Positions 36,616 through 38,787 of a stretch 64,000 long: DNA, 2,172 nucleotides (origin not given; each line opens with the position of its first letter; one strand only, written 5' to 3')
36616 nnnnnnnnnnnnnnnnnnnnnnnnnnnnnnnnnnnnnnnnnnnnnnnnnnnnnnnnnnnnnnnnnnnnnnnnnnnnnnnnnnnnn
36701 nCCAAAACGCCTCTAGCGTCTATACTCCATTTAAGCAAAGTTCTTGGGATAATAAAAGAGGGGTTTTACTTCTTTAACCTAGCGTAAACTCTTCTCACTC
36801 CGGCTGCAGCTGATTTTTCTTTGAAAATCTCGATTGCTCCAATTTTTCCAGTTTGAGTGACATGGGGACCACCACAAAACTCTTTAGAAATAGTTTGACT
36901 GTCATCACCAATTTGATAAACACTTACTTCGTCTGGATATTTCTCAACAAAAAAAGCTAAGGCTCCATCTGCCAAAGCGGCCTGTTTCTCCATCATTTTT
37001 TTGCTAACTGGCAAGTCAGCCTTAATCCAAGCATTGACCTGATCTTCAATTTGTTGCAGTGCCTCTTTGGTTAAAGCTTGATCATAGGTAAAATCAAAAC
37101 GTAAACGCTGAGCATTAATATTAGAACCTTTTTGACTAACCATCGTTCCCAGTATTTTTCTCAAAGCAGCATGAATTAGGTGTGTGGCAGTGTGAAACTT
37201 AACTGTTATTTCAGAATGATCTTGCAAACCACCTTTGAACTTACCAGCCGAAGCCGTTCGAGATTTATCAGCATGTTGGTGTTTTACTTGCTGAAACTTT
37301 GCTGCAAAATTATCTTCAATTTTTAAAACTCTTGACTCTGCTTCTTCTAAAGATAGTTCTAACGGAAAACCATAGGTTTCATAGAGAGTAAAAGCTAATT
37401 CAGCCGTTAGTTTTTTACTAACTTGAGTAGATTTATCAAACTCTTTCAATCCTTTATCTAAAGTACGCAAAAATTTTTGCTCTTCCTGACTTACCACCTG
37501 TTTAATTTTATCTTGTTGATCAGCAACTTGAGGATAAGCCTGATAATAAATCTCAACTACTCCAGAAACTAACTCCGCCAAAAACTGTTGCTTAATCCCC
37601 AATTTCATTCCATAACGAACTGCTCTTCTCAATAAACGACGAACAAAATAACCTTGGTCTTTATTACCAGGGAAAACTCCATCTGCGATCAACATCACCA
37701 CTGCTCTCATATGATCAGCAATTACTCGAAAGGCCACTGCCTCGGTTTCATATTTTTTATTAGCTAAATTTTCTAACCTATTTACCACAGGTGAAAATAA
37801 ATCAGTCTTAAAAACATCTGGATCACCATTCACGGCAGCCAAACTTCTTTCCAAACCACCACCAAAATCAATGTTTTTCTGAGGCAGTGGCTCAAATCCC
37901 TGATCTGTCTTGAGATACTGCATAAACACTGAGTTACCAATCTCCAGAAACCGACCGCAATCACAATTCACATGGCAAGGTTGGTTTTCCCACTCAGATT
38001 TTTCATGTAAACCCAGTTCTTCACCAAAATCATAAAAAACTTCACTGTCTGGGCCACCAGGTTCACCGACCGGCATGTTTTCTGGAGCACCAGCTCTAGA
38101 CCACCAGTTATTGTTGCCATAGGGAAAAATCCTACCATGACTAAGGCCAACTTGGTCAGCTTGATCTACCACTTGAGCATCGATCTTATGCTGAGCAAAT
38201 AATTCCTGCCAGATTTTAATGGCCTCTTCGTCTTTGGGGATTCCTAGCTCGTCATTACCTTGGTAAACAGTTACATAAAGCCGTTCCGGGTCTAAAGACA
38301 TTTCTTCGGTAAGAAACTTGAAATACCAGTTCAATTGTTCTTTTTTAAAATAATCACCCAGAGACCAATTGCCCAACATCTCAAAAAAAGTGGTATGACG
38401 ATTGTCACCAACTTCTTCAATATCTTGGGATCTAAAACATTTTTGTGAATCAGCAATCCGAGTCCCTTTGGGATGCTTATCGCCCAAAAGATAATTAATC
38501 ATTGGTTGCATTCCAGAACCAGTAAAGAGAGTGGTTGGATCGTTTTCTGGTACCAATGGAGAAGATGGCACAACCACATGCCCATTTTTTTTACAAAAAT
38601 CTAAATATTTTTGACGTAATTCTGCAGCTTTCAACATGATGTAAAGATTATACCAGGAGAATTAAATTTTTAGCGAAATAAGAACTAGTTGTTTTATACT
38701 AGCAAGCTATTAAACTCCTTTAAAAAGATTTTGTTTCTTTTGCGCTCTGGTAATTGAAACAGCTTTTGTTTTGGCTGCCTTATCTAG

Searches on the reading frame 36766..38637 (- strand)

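Call 72: search_protein_families(library=pfam, proteins=[window:36766-38637:-], max_evalue=0.00001)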
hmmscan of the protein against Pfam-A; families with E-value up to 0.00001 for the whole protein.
window:36766-38637:- (623 aa): 2 families
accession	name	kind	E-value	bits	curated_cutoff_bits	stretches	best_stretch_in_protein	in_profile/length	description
PF01411.24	tRNA-synt_2c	-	1.4e-124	417.1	30.3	1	6-479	1-450/552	tRNA synthetases class II (A)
PF07973.19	tRNA_SAD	-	2e-15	56.9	24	1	571-618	1-44/44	Threonyl and Alanyl tRNA synthetase second additional domain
